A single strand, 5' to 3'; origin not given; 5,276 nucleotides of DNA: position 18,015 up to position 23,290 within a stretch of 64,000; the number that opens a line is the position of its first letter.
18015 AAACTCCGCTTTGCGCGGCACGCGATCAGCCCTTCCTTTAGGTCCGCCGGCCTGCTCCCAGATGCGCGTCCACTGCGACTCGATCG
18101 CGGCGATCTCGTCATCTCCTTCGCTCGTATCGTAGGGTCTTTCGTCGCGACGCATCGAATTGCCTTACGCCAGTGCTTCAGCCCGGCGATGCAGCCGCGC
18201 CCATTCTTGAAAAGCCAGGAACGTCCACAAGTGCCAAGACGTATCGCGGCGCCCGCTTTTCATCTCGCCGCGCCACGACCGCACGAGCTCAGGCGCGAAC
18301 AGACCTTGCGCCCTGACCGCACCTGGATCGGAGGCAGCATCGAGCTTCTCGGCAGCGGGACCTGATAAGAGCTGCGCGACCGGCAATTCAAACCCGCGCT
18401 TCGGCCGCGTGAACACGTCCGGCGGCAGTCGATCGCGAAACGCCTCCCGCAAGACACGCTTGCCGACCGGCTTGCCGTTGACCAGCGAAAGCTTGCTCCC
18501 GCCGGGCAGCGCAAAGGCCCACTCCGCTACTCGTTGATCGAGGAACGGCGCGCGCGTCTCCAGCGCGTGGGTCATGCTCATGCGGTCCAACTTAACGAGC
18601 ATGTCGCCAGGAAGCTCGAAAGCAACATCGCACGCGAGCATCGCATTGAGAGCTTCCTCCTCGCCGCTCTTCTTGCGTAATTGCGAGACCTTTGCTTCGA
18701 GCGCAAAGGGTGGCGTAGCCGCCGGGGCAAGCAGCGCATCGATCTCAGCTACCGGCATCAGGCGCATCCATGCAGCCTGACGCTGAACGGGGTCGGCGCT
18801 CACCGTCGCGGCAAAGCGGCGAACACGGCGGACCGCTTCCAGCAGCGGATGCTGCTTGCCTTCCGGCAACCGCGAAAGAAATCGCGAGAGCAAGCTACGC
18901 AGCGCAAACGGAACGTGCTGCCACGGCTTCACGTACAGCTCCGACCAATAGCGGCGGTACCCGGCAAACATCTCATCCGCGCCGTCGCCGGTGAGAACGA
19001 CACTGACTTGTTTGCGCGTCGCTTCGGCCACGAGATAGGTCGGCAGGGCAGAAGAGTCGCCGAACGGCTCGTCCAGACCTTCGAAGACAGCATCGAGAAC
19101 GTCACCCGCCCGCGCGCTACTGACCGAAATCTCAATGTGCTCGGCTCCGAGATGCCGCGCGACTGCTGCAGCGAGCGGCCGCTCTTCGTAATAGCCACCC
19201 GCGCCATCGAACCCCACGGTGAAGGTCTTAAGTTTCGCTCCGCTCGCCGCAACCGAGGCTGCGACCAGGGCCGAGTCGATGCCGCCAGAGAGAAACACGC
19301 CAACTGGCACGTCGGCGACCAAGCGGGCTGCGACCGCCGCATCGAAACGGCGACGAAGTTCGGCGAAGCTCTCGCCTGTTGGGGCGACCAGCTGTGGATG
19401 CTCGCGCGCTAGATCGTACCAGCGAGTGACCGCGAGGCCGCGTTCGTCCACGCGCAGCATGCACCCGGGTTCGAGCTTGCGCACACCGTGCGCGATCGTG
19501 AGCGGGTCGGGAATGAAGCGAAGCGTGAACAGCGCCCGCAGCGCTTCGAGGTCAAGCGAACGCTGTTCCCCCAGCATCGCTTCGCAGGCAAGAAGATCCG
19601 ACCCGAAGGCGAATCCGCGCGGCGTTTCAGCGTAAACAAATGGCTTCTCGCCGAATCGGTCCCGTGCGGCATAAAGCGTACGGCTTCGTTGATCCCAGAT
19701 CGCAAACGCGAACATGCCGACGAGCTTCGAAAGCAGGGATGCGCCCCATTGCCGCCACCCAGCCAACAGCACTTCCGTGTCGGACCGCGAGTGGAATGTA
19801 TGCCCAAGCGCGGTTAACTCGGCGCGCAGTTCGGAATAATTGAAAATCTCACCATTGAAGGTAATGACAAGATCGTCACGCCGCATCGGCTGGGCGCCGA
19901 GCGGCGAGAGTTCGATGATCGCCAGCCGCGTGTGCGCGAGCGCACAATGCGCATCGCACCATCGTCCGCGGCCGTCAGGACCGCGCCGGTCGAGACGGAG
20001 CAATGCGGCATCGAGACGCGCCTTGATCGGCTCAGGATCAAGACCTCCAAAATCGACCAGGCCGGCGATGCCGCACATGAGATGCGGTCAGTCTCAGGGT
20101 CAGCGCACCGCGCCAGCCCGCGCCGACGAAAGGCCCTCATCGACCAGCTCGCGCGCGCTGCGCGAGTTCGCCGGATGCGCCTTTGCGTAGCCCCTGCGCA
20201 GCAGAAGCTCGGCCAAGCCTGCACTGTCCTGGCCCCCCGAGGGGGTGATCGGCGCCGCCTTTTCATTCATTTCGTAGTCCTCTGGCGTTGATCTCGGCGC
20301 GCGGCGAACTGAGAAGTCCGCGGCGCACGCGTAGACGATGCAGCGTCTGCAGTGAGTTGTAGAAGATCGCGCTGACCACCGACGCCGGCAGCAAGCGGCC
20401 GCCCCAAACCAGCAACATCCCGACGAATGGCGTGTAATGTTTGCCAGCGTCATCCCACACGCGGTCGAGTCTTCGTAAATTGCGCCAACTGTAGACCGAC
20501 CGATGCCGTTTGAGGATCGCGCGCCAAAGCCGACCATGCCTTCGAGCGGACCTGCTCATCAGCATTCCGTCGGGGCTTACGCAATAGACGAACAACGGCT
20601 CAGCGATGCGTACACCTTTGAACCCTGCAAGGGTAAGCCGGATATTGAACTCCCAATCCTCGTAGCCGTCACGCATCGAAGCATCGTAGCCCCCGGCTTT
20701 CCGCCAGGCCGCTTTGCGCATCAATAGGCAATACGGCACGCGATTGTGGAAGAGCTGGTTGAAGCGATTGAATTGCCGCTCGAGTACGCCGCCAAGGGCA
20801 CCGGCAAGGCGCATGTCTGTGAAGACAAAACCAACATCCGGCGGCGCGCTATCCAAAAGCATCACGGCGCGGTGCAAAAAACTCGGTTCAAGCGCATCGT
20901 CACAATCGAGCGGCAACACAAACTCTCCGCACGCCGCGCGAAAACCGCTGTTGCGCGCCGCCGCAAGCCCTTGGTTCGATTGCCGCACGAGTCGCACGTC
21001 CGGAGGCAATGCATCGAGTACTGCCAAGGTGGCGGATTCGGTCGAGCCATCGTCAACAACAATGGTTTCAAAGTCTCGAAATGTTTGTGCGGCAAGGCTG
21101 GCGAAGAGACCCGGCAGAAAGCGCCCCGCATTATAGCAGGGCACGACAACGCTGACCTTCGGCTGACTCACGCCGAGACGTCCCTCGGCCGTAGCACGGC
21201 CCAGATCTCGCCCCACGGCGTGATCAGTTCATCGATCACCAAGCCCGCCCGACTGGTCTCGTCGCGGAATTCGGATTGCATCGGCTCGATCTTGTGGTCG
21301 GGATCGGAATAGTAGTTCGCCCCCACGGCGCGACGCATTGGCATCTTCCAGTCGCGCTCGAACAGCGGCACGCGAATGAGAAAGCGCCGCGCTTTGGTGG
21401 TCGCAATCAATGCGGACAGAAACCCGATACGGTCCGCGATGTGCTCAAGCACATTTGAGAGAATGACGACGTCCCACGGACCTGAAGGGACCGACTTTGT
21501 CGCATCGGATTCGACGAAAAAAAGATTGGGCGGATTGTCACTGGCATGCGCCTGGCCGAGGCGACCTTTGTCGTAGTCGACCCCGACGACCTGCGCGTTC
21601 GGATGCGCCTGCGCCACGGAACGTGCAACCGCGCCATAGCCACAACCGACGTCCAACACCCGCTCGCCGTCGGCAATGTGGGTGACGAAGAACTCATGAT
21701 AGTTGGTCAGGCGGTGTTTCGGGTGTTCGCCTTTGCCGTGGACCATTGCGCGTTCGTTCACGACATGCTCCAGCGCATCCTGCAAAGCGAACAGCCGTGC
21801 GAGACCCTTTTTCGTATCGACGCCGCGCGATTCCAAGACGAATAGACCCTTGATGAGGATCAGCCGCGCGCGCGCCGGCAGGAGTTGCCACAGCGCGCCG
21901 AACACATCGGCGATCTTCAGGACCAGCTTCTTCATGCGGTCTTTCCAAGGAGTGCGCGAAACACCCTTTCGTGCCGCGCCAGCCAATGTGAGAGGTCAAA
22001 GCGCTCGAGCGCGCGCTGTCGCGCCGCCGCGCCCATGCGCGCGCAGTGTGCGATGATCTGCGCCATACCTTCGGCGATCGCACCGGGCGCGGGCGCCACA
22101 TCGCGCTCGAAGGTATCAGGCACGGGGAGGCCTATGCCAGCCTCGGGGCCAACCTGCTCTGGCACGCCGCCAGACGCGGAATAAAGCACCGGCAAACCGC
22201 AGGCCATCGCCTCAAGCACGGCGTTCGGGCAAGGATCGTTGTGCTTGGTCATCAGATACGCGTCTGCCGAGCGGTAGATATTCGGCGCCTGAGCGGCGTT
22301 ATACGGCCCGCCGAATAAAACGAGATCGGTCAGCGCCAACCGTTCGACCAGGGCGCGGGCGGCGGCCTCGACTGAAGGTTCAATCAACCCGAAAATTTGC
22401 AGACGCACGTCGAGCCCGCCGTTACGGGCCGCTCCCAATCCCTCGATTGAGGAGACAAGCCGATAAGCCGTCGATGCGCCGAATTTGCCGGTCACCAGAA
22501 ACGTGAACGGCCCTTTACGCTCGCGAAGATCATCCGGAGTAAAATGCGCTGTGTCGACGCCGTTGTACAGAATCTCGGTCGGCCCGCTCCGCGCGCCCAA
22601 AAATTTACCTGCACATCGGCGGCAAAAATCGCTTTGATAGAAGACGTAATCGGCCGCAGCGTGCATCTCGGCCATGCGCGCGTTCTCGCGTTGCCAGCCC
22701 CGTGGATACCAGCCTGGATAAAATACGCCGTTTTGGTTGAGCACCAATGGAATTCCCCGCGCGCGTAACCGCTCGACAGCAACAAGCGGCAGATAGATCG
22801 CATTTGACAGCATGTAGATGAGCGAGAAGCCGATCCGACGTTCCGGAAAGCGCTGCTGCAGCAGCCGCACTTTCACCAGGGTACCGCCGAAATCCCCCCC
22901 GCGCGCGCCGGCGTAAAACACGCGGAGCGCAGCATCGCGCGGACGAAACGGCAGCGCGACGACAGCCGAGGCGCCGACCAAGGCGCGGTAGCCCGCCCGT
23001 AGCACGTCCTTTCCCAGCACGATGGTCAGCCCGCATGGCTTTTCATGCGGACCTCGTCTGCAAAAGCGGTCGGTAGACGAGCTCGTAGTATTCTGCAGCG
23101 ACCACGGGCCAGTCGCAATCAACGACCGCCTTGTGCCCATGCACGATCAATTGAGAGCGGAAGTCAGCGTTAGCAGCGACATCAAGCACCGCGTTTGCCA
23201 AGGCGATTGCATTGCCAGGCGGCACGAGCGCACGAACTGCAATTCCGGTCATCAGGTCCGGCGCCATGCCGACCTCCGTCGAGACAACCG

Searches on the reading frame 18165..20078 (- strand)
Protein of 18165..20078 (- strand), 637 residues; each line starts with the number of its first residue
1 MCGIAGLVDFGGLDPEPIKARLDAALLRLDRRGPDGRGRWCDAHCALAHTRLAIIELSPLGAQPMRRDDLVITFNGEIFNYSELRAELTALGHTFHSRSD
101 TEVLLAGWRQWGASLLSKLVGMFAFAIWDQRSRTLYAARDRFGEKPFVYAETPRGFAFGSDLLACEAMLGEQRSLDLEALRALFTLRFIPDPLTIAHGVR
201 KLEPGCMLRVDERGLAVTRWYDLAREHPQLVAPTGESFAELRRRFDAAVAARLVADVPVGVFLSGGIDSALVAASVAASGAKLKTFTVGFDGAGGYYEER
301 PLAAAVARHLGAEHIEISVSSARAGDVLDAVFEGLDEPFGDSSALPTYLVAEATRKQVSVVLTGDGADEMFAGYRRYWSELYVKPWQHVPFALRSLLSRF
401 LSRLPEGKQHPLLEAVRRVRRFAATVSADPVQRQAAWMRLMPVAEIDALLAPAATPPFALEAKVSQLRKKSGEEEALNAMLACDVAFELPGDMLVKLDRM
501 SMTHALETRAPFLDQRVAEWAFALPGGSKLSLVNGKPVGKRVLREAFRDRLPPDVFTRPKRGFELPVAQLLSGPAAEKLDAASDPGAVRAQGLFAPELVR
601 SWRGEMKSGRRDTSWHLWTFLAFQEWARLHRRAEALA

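Call 72: search_protein_families(library=pfam, proteins=[window:18165-20078:-])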
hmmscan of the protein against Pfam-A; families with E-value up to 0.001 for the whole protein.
window:18165-20078:- (637 aa): 3 families
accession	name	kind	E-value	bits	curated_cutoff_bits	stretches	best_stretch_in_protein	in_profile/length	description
PF00733.27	Asn_synthase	-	1.3e-88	298.4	21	1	240-628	1-354/354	Asparagine synthase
PF13522.11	GATase_6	-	3e-42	144.2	27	1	34-161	1-130/130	Glutamine amidotransferase domain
PF13537.11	GATase_7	-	3.1e-39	134.2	25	1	49-164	1-120/123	Glutamine amidotransferase domain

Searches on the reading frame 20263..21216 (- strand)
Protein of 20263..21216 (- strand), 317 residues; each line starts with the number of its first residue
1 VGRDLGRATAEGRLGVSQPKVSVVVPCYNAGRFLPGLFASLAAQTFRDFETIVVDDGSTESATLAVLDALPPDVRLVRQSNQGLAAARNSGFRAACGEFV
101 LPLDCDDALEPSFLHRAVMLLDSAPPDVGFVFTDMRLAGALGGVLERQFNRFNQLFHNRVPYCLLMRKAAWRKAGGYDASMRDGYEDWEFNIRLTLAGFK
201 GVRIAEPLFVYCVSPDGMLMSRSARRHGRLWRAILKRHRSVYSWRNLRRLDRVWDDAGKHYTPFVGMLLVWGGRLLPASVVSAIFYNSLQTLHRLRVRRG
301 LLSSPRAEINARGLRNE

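Call 71: search_protein_families(library=pfam, proteins=[window:20263-21216:-])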
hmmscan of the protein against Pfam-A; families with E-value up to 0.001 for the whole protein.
window:20263-21216:- (317 aa): 4 families
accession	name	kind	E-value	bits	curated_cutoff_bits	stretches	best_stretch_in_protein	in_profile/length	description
PF00535.33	Glycos_transf_2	-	1.2e-27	97.4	23.3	1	22-133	1-115/168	Glycosyl transferase family 2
PF13641.12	Glyco_tranf_2_3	-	4e-12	47.1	27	1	19-143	1-130/230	Glycosyltransferase like family 2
PF10111.15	Glyco_tranf_2_2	-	4.4e-11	43.2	27.3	1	44-115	22-100/276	Glycosyltransferase like family 2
PF13632.12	Glyco_trans_2_3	-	2.1e-05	24.8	27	1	100-259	2-158/198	Glycosyl transferase family group 2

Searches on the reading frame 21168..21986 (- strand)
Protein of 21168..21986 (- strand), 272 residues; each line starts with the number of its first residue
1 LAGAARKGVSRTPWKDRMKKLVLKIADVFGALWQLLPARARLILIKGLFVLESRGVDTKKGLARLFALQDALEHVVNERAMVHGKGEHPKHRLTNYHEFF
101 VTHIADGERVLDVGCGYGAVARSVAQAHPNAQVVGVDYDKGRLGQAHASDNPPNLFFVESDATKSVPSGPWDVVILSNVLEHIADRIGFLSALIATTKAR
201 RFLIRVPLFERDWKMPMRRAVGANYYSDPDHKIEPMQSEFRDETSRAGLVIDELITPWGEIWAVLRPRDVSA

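Call 71: search_protein_families(library=pfam, proteins=[window:21168-21986:-])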
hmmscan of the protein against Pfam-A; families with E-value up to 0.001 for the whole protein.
window:21168-21986:- (272 aa): 11 families
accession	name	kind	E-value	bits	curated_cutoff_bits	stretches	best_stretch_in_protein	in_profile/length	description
PF13489.12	Methyltransf_23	-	1.6e-14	54.4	27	1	92-251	8-161/164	Methyltransferase domain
PF13649.12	Methyltransf_25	-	1.9e-13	51.4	27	1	110-190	1-86/97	Methyltransferase domain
PF08242.18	Methyltransf_12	-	2.6e-13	50.9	30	1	111-194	1-89/98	Methyltransferase domain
PF08241.18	Methyltransf_11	-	2.3e-12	47.8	21.2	1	111-192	1-82/95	Methyltransferase domain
PF13847.12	Methyltransf_31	-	3e-10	40.4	27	1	106-198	3-102/145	Methyltransferase domain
PF05175.20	MTS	-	2.1e-08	34.4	23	1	98-176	21-104/170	Methyltransferase small domain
PF24675.1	NpmA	-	2.5e-05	24.1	60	1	108-162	25-86/214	16S rRNA (adenine(1408)-N(1))-methyltransferase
PF02390.23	Methyltransf_4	-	7.2e-05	22.8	24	1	109-165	4-63/173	Putative methyltransferase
PF00891.24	Methyltransf_2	-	0.00015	21.6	22.3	1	108-185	64-142/210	O-methyltransferase domain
PF02353.26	CMAS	-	0.00017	21.5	27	1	102-137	58-92/273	Mycolic acid cyclopropane synthetase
PF06325.19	PrmA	-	0.00082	19.4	22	0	81-183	138-238/296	Ribosomal protein L11 methyltransferase (PrmA)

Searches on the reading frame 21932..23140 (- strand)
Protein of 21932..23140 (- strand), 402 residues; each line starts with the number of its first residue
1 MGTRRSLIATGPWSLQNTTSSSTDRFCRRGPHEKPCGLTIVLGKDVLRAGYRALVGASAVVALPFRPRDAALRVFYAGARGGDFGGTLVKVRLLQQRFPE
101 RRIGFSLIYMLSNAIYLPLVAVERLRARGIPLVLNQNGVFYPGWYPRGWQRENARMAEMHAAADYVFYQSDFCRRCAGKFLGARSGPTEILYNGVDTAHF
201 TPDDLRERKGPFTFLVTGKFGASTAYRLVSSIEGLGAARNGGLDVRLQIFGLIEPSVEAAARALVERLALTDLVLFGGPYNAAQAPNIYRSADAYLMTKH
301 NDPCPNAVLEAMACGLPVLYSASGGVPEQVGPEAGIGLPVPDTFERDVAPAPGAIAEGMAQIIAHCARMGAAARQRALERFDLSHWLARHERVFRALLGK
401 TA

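Call 71: search_protein_families(library=pfam, proteins=[window:21932-23140:-])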
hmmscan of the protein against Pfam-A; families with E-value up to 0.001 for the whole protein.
window:21932-23140:- (402 aa): 5 families
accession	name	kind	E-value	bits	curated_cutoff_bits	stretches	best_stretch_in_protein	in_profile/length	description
PF00534.26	Glycos_transf_1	-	4.6e-14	52.8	26.4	1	243-339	46-139/172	Glycosyl transferases group 1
PF13692.12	Glyco_trans_1_4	-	5.5e-13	49.8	27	1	241-339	31-125/142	Glycosyl transferases group 1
PF13439.12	Glyco_transf_4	-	1.9e-07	31.7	28.5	1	101-198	71-169/170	Glycosyltransferase Family 4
PF20706.3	GT4-conflict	-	3.1e-06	26.9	26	1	194-378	180-366/385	Family 4 Glycosyltransferase in conflict systems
PF13524.12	Glyco_trans_1_2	-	5.8e-06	26.7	25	1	272-389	16-141/144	Glycosyl transferase-like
